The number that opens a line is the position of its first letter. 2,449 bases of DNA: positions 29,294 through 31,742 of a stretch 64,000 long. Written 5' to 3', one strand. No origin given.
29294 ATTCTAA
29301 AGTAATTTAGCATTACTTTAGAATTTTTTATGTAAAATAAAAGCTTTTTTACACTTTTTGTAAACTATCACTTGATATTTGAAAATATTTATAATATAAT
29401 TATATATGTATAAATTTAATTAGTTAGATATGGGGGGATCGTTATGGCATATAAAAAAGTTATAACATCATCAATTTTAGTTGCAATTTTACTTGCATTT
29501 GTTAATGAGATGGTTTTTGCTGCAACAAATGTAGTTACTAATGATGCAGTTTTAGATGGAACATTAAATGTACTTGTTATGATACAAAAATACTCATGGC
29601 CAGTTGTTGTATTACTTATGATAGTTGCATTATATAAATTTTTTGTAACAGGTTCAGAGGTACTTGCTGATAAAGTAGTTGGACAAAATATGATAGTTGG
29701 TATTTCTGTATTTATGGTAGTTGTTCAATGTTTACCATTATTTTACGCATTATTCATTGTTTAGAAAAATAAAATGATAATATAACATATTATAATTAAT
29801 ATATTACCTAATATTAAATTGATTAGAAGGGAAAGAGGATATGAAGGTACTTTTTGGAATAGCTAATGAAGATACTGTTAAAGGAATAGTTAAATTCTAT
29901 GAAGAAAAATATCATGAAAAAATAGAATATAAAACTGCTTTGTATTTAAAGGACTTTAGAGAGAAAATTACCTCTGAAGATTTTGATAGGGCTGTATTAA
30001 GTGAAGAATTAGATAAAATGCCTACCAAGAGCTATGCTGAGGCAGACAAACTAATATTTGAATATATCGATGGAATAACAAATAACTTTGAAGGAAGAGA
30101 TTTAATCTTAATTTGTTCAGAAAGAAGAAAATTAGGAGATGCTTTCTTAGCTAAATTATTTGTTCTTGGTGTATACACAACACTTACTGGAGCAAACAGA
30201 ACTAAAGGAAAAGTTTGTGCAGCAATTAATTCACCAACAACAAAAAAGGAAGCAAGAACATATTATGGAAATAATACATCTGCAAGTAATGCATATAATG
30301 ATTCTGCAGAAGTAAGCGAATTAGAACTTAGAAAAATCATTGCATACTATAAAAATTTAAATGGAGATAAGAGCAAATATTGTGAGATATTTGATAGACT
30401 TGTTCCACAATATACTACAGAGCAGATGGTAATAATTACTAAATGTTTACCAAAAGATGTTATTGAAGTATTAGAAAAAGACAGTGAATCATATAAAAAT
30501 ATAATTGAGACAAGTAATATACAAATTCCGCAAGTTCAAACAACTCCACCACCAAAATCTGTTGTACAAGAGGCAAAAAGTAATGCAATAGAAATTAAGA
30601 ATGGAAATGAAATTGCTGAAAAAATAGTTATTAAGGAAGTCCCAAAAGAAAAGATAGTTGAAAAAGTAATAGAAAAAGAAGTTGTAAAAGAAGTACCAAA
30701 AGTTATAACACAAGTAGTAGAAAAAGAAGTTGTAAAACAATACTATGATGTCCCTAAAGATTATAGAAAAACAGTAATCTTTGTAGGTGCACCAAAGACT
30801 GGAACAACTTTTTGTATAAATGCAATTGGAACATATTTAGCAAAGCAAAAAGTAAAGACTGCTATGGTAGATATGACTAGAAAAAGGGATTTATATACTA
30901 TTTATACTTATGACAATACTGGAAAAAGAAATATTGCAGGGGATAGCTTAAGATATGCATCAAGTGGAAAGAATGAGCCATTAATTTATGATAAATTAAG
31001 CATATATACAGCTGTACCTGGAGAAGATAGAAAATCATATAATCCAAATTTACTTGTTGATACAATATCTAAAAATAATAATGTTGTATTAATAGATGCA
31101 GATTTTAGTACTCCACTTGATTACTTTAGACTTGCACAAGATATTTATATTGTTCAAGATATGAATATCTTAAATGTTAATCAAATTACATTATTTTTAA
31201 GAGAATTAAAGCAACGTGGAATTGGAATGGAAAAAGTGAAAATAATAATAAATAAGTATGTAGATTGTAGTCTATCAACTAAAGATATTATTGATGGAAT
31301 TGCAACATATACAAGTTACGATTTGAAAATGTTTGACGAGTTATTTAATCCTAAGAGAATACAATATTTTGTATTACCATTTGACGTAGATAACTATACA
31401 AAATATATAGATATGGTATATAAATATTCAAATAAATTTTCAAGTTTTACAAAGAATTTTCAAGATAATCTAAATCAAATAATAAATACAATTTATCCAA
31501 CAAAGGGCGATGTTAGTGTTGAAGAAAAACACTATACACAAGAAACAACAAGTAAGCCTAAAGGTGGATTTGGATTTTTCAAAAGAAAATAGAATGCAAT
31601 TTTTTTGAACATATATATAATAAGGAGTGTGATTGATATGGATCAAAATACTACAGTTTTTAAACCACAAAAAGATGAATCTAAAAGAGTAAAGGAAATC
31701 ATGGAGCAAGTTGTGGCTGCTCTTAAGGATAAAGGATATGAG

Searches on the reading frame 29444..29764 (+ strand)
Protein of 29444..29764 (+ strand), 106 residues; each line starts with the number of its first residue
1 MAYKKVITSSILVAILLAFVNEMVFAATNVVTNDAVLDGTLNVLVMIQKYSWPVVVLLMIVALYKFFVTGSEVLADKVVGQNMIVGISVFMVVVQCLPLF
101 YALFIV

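Call 11: search_protein_families(library=pfam, proteins=[window:29444-29764:+], max_evalue=1)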
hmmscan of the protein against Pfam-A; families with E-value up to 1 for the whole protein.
window:29444-29764:+ (106 aa): 1 family
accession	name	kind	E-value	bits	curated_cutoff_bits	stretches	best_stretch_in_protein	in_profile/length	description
PF05053.19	Menin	-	0.12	11.1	23.6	1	12-73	34-97/678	Menin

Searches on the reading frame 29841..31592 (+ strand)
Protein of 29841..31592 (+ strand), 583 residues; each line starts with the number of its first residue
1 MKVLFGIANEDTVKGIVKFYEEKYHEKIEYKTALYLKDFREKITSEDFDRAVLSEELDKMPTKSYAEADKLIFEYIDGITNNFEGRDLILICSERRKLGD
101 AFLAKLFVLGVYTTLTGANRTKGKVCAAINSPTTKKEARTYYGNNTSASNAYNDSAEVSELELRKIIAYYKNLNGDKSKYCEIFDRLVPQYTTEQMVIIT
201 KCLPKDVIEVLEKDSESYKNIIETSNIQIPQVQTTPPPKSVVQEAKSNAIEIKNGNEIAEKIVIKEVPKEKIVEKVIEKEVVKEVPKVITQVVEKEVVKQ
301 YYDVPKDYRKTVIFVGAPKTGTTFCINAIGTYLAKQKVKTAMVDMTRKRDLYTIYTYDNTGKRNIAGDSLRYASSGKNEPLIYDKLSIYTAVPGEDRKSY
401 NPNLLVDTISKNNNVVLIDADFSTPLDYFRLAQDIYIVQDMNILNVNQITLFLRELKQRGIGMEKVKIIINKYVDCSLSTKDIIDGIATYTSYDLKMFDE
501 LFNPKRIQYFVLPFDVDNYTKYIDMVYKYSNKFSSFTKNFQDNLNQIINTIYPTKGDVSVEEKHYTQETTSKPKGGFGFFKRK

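Call 11: search_protein_families(library=pfam, proteins=[window:29841-31592:+], max_evalue=1)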
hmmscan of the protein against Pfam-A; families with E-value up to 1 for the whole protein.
window:29841-31592:+ (583 aa): 1 family
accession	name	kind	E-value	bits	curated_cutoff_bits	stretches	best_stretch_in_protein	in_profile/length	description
PF01283.25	Ribosomal_S26e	-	0.16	12.9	27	1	264-312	27-72/108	Ribosomal protein S26e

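Call 24: search_protein_families(library=ncbifam, proteins=[window:29841-31592:+], max_evalue=1)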
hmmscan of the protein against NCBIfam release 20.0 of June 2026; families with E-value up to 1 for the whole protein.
window:29841-31592:+ (583 aa): 0 families
